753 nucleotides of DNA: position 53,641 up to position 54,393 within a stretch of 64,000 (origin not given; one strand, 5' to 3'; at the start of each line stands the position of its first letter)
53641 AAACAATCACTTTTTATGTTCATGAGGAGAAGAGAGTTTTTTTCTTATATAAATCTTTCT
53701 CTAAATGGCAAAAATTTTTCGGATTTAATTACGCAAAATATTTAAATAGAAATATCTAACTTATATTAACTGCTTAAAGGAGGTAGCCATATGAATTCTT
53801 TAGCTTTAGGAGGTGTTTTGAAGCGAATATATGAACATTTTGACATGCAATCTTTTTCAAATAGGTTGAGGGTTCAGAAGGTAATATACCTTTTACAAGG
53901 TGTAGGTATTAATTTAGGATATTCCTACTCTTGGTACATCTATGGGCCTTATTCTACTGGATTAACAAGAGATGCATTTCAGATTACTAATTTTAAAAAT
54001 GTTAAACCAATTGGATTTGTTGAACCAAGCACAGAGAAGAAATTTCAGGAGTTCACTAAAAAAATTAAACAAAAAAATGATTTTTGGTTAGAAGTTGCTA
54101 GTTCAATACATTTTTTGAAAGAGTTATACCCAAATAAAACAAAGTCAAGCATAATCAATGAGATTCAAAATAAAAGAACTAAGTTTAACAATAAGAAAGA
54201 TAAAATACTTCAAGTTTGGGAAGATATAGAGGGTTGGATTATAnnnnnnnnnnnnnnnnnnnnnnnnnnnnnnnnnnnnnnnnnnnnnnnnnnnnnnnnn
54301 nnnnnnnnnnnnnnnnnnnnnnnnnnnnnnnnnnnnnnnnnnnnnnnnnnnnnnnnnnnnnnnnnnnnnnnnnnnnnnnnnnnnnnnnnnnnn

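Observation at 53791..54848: Translationally coupled three-gene cassette: Panacea/SocA-like protein, 70-aa unknown and divergent MazF/PemK-like protein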

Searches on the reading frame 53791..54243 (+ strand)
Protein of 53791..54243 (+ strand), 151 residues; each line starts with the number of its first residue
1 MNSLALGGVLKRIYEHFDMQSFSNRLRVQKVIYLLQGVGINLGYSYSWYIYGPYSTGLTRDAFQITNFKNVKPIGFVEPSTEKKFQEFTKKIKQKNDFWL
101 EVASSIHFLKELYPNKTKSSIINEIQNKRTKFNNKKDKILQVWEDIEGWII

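Call 3: search_protein_families(library=pfam, proteins=[window:53791-54243:+], max_evalue=1)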
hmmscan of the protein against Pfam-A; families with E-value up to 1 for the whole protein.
window:53791-54243:+ (151 aa): 0 families

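Call 4: search_protein_families(library=padloc, proteins=[window:53791-54243:+], max_evalue=1)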
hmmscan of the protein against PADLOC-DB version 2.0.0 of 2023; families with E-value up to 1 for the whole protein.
window:53791-54243:+ (151 aa): 2 families
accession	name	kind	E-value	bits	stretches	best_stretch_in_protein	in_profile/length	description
PDLC02990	DarG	-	3.8e-09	34.5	2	13-61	171-218/329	-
PDLC04505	PDC-M19A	-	0.0031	15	1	23-137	19-125/294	-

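Call 5: search_protein_families(library=ncbifam, proteins=[window:53791-54243:+], max_evalue=1)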
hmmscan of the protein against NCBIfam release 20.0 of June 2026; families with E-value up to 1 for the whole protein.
window:53791-54243:+ (151 aa): 1 family
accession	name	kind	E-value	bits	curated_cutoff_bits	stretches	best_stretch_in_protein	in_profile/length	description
NF048014.1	antitoxin_DarG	equivalog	5.2e-07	29.2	250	1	11-59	175-223/338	type II toxin-antitoxin system antitoxin DNA ADP-ribosyl glycohydrolase DarG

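Call 8: find_homologous_proteins(query=window:53791-54243:+, max_evalue=0.01)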
Query window:53791-54243:+ (151 aa): 15 proteins with E <= 0.01 among 41 candidates.
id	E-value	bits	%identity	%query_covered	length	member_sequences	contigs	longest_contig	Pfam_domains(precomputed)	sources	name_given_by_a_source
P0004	1.2e-95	335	100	100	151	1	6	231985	-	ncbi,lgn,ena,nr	ncbi:MAG: hypothetical protein ISS25_00555 [Nanoarchaeota archaeon]|nr:hypothetical protein [DPANN g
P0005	1.9e-65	237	66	100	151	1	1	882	-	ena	-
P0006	8.3e-64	232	68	100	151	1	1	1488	-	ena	-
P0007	8.4e-57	209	64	100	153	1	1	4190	-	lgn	-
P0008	1.9e-54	201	59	100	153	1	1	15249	-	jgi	-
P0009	3.1e-53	197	57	99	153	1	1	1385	-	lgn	-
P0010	1.9e-52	195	60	100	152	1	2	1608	-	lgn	-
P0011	1.1e-50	189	56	100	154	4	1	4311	-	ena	-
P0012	2.7e-50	188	58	100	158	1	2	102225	-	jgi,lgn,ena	jgi:uncharacterized protein YwgA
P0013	4.5e-48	181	59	100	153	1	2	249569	-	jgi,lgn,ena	-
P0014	5.7e-47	177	61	88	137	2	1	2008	-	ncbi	-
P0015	3.1e-41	159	52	97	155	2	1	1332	-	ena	-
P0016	1.7e-35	140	45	97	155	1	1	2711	-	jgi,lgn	-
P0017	2.8e-20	90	43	68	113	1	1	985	-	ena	-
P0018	1.1e-5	43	37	60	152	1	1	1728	-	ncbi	-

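Call 10: find_encoding_contigs(protein=P0012, flank=4000, max_places=3)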
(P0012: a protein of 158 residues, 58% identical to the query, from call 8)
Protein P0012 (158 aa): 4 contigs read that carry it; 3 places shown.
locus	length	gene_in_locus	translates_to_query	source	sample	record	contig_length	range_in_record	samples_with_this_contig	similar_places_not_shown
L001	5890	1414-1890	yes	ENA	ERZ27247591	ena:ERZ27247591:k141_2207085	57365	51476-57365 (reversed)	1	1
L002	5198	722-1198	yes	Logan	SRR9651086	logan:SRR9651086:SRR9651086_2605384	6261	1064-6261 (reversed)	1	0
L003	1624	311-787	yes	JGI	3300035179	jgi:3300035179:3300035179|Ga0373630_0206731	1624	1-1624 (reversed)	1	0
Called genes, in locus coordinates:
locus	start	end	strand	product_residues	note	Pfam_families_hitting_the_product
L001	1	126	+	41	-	?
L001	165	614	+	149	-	-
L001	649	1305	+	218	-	PF12705:PDDEXK_1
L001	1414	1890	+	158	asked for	-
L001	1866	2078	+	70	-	-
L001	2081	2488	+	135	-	-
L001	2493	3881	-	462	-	PF01420:Methylase_S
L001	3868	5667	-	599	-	PF13588:HSDR_N_2, PF02384:N6_Mtase, PF01170:UPF0020, PF20473:MmeI_Mtase (weak), PF07669:Eco57I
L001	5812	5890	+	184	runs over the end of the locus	-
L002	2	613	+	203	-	?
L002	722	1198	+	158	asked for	-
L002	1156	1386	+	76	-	-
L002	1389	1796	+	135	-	-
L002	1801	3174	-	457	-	PF01420:Methylase_S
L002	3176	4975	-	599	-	PF13588:HSDR_N_2, PF02384:N6_Mtase, PF01170:UPF0020, PF20473:MmeI_Mtase (weak), PF07669:Eco57I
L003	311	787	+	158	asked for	-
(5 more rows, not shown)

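Call 11: find_encoding_contigs(protein=P0013, flank=4000, max_places=3)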
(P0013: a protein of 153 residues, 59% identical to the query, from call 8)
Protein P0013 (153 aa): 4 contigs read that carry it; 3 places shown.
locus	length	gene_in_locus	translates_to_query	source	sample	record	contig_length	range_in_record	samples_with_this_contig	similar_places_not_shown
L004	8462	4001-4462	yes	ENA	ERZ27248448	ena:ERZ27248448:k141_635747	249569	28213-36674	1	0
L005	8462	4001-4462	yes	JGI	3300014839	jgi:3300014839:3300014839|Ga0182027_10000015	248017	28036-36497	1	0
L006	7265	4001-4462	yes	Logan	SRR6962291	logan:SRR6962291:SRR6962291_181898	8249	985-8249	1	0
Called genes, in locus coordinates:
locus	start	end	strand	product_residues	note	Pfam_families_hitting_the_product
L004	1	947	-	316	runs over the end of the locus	-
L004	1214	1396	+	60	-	-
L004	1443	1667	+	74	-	-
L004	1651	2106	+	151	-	-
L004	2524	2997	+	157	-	-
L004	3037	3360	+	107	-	-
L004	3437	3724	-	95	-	-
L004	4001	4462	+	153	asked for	-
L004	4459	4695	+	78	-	-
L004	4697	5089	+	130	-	-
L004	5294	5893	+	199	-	-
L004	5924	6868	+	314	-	-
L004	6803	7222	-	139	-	-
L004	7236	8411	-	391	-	PF01420:Methylase_S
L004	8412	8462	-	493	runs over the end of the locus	PF12161:HsdM_N, PF02384:N6_Mtase, PF01170:UPF0020, PF20473:MmeI_Mtase (faint), PF07669:Eco57I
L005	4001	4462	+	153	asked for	-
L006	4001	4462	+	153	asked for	-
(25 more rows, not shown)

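Call 12: find_encoding_contigs(protein=P0008, flank=4000, max_places=3)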
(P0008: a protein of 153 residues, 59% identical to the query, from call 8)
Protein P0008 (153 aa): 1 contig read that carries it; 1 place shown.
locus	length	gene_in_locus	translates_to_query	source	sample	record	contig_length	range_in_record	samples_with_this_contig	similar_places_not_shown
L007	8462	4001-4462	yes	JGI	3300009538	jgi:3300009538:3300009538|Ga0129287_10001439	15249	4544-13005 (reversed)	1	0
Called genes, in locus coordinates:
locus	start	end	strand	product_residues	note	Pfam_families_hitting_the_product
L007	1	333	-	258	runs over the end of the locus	PF00142:Fer4_NifH (weak), PF01656:CbiA, PF06564:CBP_BcsQ (faint), PF10609:ParA, PF13614:AAA_31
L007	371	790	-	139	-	-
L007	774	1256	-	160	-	-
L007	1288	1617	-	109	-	PF01849:NAC, PF23746:Gp41_Mu (weak)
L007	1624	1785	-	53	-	PF03911:Sec61_beta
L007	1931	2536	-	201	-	-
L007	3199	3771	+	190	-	-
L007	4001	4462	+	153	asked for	-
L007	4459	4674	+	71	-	-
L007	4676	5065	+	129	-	PF02452:PemK_toxin (weak)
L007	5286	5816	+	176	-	-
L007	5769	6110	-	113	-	-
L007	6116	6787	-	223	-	PF19810:HFX_2341_N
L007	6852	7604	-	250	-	-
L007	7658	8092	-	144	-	-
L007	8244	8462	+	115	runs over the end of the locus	-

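Call 14: find_encoding_contigs(protein=P0007, flank=4000, max_places=2)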
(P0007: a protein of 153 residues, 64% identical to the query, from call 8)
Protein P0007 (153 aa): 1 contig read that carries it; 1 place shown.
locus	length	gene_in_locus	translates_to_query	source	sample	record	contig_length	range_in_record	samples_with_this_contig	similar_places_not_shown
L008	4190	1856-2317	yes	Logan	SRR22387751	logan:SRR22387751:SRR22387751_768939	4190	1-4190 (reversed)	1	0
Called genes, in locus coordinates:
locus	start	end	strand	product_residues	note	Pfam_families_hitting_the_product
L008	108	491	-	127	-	-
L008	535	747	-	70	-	-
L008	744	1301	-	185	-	-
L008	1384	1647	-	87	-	-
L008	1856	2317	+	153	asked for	-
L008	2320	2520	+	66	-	-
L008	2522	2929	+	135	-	PF02452:PemK_toxin (weak)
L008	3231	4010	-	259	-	PF08843:AbiEii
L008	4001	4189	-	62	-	?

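Call 15: find_encoding_contigs(protein=P0011, flank=4000, max_places=2)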
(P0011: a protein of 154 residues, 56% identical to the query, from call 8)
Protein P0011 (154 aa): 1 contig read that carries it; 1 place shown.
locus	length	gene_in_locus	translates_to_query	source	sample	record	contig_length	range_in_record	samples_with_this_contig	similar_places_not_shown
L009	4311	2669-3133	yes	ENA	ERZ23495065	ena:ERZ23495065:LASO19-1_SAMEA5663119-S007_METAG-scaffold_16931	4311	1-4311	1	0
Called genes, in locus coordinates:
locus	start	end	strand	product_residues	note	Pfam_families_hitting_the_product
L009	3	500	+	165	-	?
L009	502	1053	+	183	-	-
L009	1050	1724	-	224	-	PF00121:TIM, PF00218:IGPS (weak)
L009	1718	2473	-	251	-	PF01790:LGT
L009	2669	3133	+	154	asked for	-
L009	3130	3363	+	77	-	-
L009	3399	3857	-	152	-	PF03449:GreA_GreB_N, PF01272:GreA_GreB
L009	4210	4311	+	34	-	?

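Call 16: find_encoding_contigs(protein=P0016, flank=4000, max_places=2)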
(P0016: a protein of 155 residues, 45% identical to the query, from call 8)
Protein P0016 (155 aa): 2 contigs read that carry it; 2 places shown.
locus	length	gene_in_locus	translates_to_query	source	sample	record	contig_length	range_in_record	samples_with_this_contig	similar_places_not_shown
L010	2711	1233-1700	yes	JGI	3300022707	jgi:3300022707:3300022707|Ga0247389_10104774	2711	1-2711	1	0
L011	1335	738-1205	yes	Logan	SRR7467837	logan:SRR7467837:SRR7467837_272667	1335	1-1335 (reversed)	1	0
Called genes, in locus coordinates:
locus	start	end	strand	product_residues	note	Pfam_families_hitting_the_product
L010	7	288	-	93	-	-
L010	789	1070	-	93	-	-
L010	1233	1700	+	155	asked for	-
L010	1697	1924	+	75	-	-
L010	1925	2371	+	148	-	-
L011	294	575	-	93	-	-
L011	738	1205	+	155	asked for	-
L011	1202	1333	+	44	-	?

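Call 17: find_encoding_contigs(protein=P0018, flank=4000, max_places=2)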
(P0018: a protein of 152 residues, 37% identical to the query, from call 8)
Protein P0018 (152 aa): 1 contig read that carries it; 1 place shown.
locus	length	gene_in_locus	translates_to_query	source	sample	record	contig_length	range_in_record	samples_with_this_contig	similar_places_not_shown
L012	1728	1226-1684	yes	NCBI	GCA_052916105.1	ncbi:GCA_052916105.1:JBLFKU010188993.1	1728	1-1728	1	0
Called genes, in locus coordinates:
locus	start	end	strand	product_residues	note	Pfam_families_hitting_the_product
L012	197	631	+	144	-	-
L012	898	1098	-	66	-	PF04014:MazE_antitoxin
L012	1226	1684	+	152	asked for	-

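Call 23: search_solved_structures(query=A3, max_evalue=10, show_alignments=3)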
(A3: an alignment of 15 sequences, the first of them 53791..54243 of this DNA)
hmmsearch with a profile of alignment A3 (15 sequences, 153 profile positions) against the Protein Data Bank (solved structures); distinct sequences matched with E-value up to 10: 0.

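Call 26: search_protein_families(library=pfam, alignment_id=A3, max_evalue=10)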
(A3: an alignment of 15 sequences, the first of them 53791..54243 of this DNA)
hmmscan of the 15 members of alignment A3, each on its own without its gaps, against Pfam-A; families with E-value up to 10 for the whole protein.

A. member 1, window:53791-54243:+ (151 aa): 0 families

B. families by the number of members that match (of 15 scanned): 4 families
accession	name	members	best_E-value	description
PF11328.14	DUF3130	1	0.0018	Protein of unknown function (DUF3130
PF17448.7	YqaH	1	0.083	Uncharacterized YqaH-like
PF00012.26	HSP70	1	0.11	Hsp70 protein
PF06294.16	CH_2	1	0.12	CH-like domain in sperm protein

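Call 27: find_related_loci(query=A3, collection=genome_contigs, flank=4000)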
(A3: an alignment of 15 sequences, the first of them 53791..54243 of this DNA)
Query A3 (151 aa) in genome_contigs; peptide patterns used: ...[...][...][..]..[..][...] (x = any residue, [..] = any of these).
17 stretches matched a pattern; 1 encode a relative of the query (tblastn E <= 1e-3); 1 distinct loci.
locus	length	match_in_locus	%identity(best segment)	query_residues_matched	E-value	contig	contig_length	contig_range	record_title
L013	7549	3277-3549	33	20-113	1e-13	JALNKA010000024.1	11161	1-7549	MAG: Candidatus Wolframiiraptor sinensis isolate GMQP.bins.13.201907 NODE_1106_length_11161_cov_24.410459, whole genome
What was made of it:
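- Tried and rejected: The genome_contigs scan returned one distant locus, L013 (call 27).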

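Call 28: find_homologous_proteins(query=A3, max_evalue=0.01)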
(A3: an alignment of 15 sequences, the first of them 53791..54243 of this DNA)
Query A3 (15 sequences) (151 aa, profile of the alignment): 628 proteins with E <= 0.01 among 2803 candidates; the best 120 are listed.
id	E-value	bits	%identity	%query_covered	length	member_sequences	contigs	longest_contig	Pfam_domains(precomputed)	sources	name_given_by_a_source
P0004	7.6e-70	252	100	100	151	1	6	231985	-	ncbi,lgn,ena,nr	ncbi:MAG: hypothetical protein ISS25_00555 [Nanoarchaeota archaeon]|nr:hypothetical protein [DPANN g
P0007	1.4e-69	251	64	100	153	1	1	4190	-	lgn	-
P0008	1.4e-68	248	59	100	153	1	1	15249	-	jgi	-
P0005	4.7e-68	246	66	100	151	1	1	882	-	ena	-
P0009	1.3e-67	244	57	99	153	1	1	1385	-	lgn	-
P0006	2.7e-67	243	68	100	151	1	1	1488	-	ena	-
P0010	4.5e-67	243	60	100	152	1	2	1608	-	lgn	-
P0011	2.8e-66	240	56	100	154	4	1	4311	-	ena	-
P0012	3.8e-66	240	58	100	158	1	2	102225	-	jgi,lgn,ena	jgi:uncharacterized protein YwgA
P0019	6.7e-65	236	55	100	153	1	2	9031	-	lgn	-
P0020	8.8e-65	235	59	100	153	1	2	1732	-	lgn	-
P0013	2.9e-64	234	59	100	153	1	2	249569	-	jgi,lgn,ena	-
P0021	4.6e-63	230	55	99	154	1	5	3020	-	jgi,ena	-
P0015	2.2e-62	227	52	97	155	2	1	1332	-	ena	-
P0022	3.1e-62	227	54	99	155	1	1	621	-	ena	-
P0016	5.2e-58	213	45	97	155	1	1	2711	-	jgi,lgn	-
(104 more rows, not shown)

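Call 29: find_related_loci(query=A3, collection=metagenome_contigs, flank=3500)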
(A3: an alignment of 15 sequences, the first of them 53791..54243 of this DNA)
Query A3 (151 aa) in metagenome_contigs; peptide patterns used: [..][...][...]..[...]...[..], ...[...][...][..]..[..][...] (x = any residue, [..] = any of these).
463 stretches matched a pattern; 333 encode a relative of the query (tblastn E <= 1e-3); the best 80 are kept; 80 distinct loci.
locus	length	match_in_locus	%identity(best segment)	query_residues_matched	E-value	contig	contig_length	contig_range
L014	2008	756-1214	61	1-151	6e-62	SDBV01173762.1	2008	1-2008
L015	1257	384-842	58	1-151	6e-61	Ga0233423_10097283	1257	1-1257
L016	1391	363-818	55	1-149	4e-57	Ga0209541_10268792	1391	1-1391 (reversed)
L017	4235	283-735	58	1-148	4e-54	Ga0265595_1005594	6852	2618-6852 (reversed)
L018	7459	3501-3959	59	1-151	1e-53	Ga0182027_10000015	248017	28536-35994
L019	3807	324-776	51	1-149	2e-52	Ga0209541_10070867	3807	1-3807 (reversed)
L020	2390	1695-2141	56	1-146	1e-51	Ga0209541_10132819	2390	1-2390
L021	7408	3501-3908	48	1-135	7e-42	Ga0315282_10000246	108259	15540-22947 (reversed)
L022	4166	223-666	48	1-150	5e-41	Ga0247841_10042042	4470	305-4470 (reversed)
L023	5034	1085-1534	41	1-150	4e-39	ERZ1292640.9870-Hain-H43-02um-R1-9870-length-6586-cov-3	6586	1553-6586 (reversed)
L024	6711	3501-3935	45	1-147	1e-38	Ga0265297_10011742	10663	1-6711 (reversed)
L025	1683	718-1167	41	1-147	1e-38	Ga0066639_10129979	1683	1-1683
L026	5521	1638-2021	47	4-129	9e-36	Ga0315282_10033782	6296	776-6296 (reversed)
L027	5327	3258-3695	43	1-148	3e-35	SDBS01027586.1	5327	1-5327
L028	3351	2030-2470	44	1-147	9e-35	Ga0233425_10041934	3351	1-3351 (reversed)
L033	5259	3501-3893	45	4-132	2e-33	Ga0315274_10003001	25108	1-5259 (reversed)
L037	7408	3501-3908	47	6-135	2e-32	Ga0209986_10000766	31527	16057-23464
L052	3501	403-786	46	4-129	3e-29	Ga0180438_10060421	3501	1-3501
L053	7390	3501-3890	45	5-128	2e-29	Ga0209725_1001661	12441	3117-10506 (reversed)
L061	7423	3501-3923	40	3-143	9e-28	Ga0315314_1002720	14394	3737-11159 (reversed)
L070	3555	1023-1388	37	16-134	3e-21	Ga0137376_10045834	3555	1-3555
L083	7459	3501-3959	28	9-147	1e-18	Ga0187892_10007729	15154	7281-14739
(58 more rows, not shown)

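Call 30: find_related_loci(query=A3, collection=viral_contigs, flank=3500)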
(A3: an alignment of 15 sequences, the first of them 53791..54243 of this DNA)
Query A3 (151 aa) in viral_contigs; peptide patterns used: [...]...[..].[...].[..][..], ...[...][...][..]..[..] (x = any residue, [..] = any of these).
20 stretches matched a pattern, but none encodes a relative of the query by tblastn (E <= 1e-3).

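Call 45: search_protein_families(library=pfam, proteins=[L037:3963-4349:+, L061:3977-4336:+, L033:4355-4669:+, L070:1464-2078:+, L083:4024-5397:+, L052:868-1434:+, L026:2667-3407:+, L053:3946-4296:+, L013:3681-4172:+, L022:967-1458:+], max_evalue=0.1)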
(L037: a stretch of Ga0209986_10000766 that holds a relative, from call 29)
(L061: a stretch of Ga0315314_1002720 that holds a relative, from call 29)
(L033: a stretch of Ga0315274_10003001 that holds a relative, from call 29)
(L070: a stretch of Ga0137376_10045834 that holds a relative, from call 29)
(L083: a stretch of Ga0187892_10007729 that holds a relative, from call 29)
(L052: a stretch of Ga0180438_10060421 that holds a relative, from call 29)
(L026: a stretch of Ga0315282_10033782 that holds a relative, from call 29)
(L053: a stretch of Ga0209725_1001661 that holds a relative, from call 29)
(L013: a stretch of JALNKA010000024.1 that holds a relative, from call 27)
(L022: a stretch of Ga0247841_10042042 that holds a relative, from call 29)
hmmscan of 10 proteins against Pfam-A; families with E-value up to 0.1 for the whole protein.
L037:3963-4349:+ (129 aa): 1 family
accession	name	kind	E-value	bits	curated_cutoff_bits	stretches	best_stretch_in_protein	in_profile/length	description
PF16533.10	SOAR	-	0.087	13.2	25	0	76-115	8-47/101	STIM1 Orai1-activating region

L061:3977-4336:+ (120 aa): 0 families

L033:4355-4669:+ (105 aa): 6 families
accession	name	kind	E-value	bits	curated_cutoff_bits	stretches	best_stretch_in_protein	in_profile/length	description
PF15781.12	ParE-like_toxin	-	4.7e-11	42.9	28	1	7-86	5-84/87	ParE-like toxin of type II bacterial toxin-antitoxin system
PF05973.20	Gp49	-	0.00011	22.6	23.9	1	12-95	2-85/90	Phage derived protein Gp49-like (DUF891)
PF05016.21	ParE_toxin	-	0.00033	21.6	23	1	13-78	11-81/89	ParE toxin of type II toxin-antitoxin system, parDE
PF15413.13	PH_11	-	0.0049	17.7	30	1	39-90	44-97/101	Pleckstrin homology domain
PF09907.15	HigB_toxin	-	0.022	15.5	27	1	19-83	11-70/74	HigB_toxin, RelE-like toxic component of a toxin-antitoxin system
PF24786.1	RXYLT1_N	-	0.054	14.2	25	1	34-99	55-119/140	RXYLT1 N-terminal domain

L070:1464-2078:+ (205 aa): 0 families

L083:4024-5397:+ (458 aa): 2 families
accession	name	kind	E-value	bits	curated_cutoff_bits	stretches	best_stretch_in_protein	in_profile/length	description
PF01966.28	HD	-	8.1e-09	36.2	22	1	55-194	1-114/116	HD domain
PF19276.4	HD_assoc_2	-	1.7e-05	24.8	23.1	1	207-265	1-58/222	HD associated region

L052:868-1434:+ (189 aa): 0 families

L026:2667-3407:+ (247 aa): 2 families
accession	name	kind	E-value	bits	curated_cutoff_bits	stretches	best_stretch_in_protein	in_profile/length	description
PF02915.23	Rubrerythrin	-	0.074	13.9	22.8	0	84-137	69-122/137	Rubrerythrin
PF12643.12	MazG-like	-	0.089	13.5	27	0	188-217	22-51/85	MazG-like family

L053:3946-4296:+ (117 aa): 0 families

L013:3681-4172:+ (164 aa): 1 family
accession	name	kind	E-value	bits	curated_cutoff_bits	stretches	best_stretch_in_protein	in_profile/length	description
PF01850.27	PIN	-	0.0035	18.4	23.6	1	9-137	1-115/120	PIN domain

L022:967-1458:+ (164 aa): 1 family
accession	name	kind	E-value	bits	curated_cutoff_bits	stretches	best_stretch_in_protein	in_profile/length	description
PF01251.23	Ribosomal_S7e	-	0.0098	16.1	33.5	1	98-158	8-70/182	Ribosomal protein S7e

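Call 48: predict_structure(alignment_id=A4)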
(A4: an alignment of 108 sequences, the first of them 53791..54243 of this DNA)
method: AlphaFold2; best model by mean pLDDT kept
length: 151 residues; sequences in the alignment: 108
mean_pLDDT: 97.0   pTM: 0.91
mean pLDDT of the five models: 97.0, 96.5, 96.6, 96.5, 96.4
residues with pLDDT >= 90: 150; 70-90: 1; 50-70: 0; < 50: 0
segments of 3 or more residues with pLDDT < 50: none
pLDDT, mean of each block of 10 residues (from residue 1): 94 97 98 98 97 98 97 97 98 96 99 98 96 97 97 93
secondary structure, 60 per line:
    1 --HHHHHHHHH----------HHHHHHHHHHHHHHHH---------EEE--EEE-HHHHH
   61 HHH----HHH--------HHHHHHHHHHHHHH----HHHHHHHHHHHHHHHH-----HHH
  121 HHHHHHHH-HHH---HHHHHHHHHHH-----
elements in order: H3-11 H22-37 E47-49 E52-54 H56-63 H79-92 H97-112 H118-128 H136-146
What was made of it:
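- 53791..54246 (+): ORF1 (151 aa): a stand-alone DarG-C-terminal-domain-like protein. JGI labels the family 'YwgA'. It is a distant relative of the Panacea/DUF4065 core. Proposed role: the globular neutraliser or adaptor half of the antitoxin. AF2 model: pLDDT 97 (call 48).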
